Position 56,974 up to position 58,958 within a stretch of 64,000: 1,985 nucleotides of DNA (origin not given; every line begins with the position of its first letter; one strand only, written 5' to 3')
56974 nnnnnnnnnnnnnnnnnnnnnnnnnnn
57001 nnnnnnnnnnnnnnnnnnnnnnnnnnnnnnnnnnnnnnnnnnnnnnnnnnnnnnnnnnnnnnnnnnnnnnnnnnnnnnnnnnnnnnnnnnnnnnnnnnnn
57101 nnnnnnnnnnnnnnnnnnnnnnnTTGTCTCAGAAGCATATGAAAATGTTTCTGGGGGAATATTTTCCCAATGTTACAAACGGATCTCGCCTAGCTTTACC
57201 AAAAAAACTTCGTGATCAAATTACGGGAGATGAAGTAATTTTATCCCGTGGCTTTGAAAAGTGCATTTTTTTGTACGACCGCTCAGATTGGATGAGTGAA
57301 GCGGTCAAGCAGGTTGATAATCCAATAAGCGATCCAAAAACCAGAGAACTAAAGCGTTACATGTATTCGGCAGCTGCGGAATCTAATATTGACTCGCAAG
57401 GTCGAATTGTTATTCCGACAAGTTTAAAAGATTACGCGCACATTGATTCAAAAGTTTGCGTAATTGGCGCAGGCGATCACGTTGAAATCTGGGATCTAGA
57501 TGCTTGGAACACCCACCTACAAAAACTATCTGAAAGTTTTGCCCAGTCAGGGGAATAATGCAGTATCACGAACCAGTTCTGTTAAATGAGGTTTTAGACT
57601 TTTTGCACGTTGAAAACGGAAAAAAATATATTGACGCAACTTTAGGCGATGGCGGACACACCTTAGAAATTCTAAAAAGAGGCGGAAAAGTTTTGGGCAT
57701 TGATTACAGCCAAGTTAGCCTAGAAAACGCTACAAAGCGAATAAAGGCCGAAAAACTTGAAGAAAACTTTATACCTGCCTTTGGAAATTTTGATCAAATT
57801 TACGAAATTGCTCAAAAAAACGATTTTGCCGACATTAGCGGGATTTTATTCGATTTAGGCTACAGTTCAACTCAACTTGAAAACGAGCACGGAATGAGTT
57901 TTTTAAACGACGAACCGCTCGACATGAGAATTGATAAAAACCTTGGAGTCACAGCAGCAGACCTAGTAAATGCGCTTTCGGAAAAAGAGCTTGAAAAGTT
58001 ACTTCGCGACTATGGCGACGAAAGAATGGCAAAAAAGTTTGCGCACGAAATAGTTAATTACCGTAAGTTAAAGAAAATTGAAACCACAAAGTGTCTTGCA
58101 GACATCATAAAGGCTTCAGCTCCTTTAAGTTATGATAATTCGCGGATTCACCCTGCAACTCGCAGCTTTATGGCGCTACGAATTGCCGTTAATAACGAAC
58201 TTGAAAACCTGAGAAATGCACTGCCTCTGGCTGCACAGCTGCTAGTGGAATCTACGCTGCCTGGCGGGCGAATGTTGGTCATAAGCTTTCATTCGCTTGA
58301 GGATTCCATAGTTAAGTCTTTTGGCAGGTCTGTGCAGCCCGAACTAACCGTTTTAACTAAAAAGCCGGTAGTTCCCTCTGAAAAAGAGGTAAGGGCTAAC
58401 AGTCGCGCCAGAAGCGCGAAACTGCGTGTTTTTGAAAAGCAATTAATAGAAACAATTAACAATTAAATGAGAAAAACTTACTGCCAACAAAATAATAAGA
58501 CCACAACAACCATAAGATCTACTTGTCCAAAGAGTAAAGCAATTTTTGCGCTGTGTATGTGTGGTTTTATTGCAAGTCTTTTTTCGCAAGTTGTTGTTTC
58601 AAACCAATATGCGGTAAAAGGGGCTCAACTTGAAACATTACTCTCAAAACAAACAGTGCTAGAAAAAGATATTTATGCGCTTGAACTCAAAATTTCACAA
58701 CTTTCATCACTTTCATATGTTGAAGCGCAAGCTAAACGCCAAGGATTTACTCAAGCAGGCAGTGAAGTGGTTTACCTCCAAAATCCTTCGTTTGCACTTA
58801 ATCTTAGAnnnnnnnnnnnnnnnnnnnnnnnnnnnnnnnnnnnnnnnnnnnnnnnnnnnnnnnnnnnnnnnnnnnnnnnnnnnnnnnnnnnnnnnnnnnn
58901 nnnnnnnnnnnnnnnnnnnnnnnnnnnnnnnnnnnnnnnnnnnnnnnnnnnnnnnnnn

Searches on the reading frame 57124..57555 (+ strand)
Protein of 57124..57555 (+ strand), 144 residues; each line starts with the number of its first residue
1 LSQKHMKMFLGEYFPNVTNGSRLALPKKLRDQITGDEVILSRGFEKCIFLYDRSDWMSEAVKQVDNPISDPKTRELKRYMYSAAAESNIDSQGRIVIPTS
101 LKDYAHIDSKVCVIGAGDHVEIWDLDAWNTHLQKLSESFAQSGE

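Call 8: search_protein_families(library=pfam, proteins=[window:57124-57555:+], max_evalue=0.1)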
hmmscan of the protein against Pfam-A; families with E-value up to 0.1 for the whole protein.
window:57124-57555:+ (144 aa): 1 family
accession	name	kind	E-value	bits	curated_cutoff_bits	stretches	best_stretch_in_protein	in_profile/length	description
PF02381.23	MraZ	-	1.1e-28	99.4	23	2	80-141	1-63/72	MraZ protein, putative antitoxin-like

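Call 32: find_encoding_contigs(protein=window:57145-57555:+, flank=2500, max_places=10)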
Protein window:57145-57555:+ (137 aa): 5 contigs read that carry it; 1 place shown.
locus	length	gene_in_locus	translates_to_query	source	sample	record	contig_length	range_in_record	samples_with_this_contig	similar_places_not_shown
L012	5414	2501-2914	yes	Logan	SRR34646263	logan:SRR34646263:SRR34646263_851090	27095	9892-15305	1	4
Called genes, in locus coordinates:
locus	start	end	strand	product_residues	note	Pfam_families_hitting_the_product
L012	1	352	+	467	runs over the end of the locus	PF28494:GlyRS_ins_1 (weak), PF00587:tRNA-synt_2b, PF03129:HGTP_anticodon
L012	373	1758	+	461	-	PF13328:HD_4, PF04607:RelA_SpoT, PF02824:TGS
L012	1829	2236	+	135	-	-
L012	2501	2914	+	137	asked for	PF02381:MraZ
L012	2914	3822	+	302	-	PF01795:Methyltransf_5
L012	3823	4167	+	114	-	-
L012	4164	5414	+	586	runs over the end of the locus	PF03717:PBP_dimer, PF00905:Transpeptidase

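Call 61: find_homologous_proteins(query=window:57145-57555:+, max_evalue=1e-40)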
Query window:57145-57555:+ (137 aa): 500 proteins with E <= 1e-40 among 623 candidates; the best 120 are listed.
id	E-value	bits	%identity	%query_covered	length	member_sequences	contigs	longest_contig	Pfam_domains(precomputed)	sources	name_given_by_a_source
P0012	5.3e-80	284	93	100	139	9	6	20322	PF02381.24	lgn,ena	-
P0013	1.9e-73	263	86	99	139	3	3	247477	PF02381.24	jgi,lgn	jgi:MraZ protein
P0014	3.9e-68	245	78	99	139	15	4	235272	PF02381.24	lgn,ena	-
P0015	8.1e-66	238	77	97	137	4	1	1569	PF02381.24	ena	-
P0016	4.3e-63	229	74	97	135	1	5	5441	PF02381.24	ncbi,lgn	-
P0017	4.5e-63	229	74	97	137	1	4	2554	PF02381.24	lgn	-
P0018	1.7e-62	227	70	97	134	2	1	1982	PF02381.24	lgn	-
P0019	3.1e-62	226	72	97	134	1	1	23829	PF02381.24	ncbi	-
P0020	5.8e-62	225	71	97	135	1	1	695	PF02381.24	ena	-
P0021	6.7e-62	225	73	97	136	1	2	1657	PF02381.24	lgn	-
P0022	8.9e-62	225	73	97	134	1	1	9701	PF02381.24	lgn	-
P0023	1.1e-61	225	74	94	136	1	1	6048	PF02381.24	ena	-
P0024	1.7e-61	224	72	98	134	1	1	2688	PF02381.24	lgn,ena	-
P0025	2.3e-61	223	71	98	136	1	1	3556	PF02381.24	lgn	-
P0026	2.3e-61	223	72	98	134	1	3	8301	PF02381.24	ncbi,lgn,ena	-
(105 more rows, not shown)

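Call 62: find_encoding_contigs(protein=P0012, flank=2500, max_places=10)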
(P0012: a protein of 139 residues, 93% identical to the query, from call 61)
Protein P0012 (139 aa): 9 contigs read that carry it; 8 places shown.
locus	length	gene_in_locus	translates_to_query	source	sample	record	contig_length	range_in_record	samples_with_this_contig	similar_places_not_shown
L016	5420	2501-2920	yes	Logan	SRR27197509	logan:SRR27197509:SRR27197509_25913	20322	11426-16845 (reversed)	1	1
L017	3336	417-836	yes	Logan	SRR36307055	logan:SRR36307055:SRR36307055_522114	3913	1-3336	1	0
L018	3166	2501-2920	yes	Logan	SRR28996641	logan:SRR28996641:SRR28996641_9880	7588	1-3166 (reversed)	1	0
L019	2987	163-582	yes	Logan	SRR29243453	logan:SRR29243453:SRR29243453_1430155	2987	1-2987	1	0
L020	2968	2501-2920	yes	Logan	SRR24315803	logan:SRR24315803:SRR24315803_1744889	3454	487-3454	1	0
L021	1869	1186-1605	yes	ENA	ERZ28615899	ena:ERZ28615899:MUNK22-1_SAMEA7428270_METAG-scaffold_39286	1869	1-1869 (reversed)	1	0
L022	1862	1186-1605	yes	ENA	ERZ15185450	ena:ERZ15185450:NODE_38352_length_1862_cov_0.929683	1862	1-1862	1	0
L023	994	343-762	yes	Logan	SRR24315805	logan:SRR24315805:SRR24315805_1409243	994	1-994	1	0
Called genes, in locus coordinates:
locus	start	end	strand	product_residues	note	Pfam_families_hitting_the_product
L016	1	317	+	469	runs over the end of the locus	PF28494:GlyRS_ins_1 (weak), PF00587:tRNA-synt_2b, PF03129:HGTP_anticodon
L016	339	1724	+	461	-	PF13328:HD_4, PF04607:RelA_SpoT, PF02824:TGS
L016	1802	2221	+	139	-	-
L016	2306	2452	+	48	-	-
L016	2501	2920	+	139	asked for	PF02381:MraZ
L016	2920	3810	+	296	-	PF01795:Methyltransf_5, PF13847:Methyltransf_31 (faint)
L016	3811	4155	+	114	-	-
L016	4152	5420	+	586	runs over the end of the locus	PF03717:PBP_dimer, PF00905:Transpeptidase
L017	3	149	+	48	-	?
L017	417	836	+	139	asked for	PF02381:MraZ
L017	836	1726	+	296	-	PF01795:Methyltransf_5, PF13847:Methyltransf_31 (faint)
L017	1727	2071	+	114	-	-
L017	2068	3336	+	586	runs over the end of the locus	PF03717:PBP_dimer, PF00905:Transpeptidase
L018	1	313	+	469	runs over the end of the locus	PF28494:GlyRS_ins_1 (weak), PF00587:tRNA-synt_2b, PF03129:HGTP_anticodon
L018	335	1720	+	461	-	PF13328:HD_4, PF04607:RelA_SpoT, PF02824:TGS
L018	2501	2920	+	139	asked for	PF02381:MraZ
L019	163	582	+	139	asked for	PF02381:MraZ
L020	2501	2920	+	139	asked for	PF02381:MraZ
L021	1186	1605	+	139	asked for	PF02381:MraZ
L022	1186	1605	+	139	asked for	PF02381:MraZ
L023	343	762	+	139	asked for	PF02381:MraZ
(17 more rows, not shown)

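Call 63: find_encoding_contigs(protein=P0013, flank=2500, max_places=10)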
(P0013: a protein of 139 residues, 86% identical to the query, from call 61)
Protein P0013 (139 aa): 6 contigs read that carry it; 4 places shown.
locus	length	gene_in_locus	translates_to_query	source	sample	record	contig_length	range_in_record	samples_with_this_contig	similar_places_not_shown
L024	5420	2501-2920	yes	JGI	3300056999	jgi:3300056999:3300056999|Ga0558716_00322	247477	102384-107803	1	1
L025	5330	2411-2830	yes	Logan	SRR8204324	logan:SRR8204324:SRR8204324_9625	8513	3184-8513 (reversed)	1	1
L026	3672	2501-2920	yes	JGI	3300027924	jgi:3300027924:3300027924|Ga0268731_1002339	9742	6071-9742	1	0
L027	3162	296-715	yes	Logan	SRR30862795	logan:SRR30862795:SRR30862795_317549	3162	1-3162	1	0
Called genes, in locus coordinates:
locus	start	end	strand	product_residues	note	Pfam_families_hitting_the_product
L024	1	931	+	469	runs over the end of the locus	PF28494:GlyRS_ins_1 (faint), PF00587:tRNA-synt_2b, PF03129:HGTP_anticodon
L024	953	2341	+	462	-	PF13328:HD_4, PF04607:RelA_SpoT, PF02824:TGS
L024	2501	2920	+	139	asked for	PF02381:MraZ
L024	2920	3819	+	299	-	PF01795:Methyltransf_5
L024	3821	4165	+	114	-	-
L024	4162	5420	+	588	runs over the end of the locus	PF03717:PBP_dimer, PF00905:Transpeptidase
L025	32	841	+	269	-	PF00587:tRNA-synt_2b, PF03129:HGTP_anticodon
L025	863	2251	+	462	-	PF13328:HD_4, PF04607:RelA_SpoT, PF02824:TGS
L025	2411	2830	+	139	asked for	PF02381:MraZ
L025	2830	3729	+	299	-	PF01795:Methyltransf_5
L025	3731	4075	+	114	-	-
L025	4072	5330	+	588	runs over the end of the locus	PF03717:PBP_dimer, PF00905:Transpeptidase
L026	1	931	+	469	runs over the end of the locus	PF28494:GlyRS_ins_1 (faint), PF00587:tRNA-synt_2b, PF03129:HGTP_anticodon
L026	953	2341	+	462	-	PF13328:HD_4, PF04607:RelA_SpoT, PF02824:TGS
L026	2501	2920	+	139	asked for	PF02381:MraZ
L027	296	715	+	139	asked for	PF02381:MraZ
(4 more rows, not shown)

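Call 64: find_encoding_contigs(protein=P0014, flank=2500, max_places=10)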
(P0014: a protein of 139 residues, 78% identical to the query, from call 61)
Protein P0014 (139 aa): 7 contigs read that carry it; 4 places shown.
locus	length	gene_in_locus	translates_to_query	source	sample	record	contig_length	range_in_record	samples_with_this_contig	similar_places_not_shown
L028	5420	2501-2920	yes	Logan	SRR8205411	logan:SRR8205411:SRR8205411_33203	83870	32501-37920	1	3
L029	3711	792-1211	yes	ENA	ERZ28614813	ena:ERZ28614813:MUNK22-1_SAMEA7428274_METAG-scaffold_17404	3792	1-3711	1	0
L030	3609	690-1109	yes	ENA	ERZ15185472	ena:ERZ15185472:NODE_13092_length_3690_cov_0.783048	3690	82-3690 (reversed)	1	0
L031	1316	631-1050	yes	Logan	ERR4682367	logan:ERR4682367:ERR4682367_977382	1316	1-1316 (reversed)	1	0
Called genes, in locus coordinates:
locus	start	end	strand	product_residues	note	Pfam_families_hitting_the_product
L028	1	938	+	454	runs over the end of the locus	PF00587:tRNA-synt_2b, PF03129:HGTP_anticodon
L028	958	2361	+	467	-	PF13328:HD_4, PF04607:RelA_SpoT, PF02824:TGS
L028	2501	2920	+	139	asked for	PF02381:MraZ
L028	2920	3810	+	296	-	PF01795:Methyltransf_5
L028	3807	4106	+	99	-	-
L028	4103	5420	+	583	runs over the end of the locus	PF03717:PBP_dimer, PF00905:Transpeptidase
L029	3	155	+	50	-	?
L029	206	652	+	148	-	PF02824:TGS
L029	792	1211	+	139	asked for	PF02381:MraZ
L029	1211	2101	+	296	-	PF01795:Methyltransf_5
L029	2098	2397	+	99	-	-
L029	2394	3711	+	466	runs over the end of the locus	?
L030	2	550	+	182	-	?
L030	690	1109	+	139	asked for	PF02381:MraZ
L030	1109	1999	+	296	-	PF01795:Methyltransf_5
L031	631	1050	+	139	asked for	PF02381:MraZ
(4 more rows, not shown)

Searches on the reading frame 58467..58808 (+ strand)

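Call 8: search_protein_families(library=pfam, proteins=[window:58467-58808:+], max_evalue=0.1)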
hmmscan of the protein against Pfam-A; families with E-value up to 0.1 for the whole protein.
window:58467-58808:+ (114 aa): 2 families
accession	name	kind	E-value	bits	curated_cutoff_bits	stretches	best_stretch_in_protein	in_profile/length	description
PF04977.20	DivIC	-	0.00018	21.7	28.9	1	37-102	9-75/80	Septum formation initiator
PF04999.18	FtsL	-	0.05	14.1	22.9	1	20-92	10-81/97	Cell division protein FtsL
